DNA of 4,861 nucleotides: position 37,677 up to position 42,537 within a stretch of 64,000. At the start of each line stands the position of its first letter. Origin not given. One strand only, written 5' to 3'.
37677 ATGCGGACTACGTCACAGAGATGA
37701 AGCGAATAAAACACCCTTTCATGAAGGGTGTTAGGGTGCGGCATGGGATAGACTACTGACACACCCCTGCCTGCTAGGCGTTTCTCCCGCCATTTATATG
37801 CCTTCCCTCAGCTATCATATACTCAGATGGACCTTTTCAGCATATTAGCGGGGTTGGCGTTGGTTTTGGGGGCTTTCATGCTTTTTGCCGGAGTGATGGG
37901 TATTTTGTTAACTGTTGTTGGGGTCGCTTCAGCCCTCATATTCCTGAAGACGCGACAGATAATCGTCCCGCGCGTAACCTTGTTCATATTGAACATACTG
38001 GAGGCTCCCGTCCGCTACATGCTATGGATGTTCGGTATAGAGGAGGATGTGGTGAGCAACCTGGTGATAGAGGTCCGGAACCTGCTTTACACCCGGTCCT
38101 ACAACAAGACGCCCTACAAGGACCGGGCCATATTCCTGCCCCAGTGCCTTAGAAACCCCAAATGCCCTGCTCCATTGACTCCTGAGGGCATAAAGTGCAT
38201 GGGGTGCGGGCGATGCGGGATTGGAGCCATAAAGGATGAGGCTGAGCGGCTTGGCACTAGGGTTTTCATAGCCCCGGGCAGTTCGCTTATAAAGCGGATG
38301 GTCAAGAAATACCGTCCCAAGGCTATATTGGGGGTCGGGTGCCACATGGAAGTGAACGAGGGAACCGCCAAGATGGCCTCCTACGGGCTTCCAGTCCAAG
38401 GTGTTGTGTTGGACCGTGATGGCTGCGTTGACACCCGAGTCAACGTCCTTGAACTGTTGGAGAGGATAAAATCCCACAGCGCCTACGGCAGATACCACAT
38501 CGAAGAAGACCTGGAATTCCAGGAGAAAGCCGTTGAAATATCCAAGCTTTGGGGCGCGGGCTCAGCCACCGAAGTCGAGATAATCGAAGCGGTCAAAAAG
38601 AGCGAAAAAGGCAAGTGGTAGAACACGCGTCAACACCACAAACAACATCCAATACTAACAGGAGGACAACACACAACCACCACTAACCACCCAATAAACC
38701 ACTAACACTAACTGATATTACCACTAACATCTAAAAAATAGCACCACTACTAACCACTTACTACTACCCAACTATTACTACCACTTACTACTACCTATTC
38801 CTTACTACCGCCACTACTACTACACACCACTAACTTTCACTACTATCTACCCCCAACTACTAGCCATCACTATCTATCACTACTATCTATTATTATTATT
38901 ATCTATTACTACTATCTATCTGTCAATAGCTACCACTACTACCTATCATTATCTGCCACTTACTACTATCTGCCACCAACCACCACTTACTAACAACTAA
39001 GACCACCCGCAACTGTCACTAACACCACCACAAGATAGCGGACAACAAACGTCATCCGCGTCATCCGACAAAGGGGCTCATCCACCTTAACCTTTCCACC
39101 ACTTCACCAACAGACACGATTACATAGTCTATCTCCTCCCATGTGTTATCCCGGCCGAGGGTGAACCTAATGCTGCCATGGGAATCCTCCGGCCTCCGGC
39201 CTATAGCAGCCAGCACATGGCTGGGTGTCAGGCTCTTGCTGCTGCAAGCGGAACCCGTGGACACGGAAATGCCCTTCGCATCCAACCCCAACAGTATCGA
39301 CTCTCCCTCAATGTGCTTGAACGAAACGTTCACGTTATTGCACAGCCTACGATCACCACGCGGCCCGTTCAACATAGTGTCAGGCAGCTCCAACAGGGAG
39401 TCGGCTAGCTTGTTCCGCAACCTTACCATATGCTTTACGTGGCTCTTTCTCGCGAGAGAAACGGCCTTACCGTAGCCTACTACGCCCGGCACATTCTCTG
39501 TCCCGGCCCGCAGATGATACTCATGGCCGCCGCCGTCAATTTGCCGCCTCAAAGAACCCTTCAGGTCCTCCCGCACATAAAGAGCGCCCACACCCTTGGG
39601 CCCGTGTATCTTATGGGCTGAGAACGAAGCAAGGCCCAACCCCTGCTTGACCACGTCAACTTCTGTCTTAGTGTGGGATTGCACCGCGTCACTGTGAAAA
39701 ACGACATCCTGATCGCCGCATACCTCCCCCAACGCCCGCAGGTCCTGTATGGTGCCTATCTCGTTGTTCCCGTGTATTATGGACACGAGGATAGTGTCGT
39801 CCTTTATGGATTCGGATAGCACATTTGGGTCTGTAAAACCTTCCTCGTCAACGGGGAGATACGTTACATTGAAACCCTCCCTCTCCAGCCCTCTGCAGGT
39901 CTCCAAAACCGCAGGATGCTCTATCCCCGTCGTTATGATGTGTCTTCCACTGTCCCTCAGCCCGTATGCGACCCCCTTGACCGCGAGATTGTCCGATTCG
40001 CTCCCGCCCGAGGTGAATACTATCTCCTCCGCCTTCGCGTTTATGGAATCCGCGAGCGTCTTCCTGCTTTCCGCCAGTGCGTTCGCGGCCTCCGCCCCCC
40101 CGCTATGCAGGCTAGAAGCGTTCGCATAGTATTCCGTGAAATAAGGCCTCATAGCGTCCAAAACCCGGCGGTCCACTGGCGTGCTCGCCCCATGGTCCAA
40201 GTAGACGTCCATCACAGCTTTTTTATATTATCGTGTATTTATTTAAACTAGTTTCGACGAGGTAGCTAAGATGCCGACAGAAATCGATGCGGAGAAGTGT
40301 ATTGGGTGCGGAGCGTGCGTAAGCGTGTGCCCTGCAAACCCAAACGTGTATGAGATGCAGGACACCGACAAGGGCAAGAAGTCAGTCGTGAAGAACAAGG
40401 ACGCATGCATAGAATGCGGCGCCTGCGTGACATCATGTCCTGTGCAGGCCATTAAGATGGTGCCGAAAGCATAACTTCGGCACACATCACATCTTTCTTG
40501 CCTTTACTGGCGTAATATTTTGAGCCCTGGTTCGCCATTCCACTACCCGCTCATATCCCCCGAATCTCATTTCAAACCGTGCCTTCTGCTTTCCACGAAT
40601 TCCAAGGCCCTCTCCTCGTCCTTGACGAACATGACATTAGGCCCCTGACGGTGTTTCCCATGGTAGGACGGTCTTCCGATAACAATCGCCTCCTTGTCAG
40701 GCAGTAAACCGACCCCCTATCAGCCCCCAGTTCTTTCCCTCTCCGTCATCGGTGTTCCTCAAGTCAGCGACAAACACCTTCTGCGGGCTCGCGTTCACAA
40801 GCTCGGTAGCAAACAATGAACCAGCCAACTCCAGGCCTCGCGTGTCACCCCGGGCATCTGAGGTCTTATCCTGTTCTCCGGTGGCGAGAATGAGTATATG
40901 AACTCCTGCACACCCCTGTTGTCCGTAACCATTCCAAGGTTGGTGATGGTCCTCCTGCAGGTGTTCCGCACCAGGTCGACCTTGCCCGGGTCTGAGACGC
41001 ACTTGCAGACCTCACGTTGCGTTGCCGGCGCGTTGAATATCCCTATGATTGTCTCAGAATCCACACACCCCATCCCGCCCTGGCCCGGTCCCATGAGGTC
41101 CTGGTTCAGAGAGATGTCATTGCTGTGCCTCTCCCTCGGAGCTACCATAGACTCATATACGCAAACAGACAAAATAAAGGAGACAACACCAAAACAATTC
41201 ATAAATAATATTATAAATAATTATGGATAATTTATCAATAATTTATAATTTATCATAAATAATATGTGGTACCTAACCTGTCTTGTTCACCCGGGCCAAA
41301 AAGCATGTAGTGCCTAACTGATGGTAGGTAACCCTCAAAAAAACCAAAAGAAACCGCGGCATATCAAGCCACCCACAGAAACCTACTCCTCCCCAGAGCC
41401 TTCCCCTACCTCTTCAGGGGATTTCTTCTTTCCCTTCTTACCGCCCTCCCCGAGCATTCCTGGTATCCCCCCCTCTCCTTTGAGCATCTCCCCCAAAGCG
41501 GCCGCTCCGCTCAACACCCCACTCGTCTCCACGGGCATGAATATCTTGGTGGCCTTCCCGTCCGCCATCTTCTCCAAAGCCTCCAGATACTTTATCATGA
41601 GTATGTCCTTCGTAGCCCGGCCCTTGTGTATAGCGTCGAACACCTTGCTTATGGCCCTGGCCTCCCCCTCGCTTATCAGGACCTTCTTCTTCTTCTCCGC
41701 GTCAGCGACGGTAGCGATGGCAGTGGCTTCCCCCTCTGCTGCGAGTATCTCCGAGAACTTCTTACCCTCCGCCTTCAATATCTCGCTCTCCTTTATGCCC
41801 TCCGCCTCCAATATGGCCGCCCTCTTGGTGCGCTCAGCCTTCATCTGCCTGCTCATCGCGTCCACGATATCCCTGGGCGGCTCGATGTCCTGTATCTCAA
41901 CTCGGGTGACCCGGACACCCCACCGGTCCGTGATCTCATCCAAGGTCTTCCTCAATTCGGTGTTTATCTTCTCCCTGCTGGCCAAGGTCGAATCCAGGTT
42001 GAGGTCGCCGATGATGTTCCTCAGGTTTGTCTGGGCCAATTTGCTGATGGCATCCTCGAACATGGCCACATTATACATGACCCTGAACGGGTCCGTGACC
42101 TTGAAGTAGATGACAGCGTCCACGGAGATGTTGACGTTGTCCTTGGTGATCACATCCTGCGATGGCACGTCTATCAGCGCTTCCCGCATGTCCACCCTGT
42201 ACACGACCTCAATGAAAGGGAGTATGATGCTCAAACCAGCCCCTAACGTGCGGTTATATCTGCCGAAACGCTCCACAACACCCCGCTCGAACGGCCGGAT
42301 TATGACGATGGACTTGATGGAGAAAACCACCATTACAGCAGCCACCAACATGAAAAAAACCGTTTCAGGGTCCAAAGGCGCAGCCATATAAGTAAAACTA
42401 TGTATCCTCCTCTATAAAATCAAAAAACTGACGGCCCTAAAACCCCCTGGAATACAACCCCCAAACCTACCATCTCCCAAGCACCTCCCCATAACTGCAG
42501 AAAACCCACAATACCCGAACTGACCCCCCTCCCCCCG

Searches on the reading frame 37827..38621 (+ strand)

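Call 20: search_protein_families(library=pfam, proteins=[window:37827-38621:+])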
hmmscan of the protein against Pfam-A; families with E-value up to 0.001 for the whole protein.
window:37827-38621:+ (264 aa): 1 family
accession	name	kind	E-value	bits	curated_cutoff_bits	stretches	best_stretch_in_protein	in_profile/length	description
PF01976.22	DUF116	-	2.4e-48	163.9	25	1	62-213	3-154/155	Protein of unknown function DUF116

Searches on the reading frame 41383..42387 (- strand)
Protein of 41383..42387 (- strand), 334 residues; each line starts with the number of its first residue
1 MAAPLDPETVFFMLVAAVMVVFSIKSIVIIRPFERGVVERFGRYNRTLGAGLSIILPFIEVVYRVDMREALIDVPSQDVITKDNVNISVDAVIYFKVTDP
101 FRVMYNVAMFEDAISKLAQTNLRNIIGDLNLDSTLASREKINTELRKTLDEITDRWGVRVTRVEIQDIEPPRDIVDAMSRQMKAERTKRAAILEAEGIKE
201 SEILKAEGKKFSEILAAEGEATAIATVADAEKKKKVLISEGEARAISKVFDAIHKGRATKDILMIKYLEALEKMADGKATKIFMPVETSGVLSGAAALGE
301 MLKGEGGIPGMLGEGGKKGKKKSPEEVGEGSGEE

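Call 21: search_protein_families(library=pfam, proteins=[window:41383-42387:-])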
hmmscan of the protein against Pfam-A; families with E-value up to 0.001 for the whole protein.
window:41383-42387:- (334 aa): 1 family
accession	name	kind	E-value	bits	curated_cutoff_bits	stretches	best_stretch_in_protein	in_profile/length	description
PF01145.31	Band_7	-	3.5e-46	157.9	23.6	1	29-197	2-174/176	SPFH domain / Band 7 family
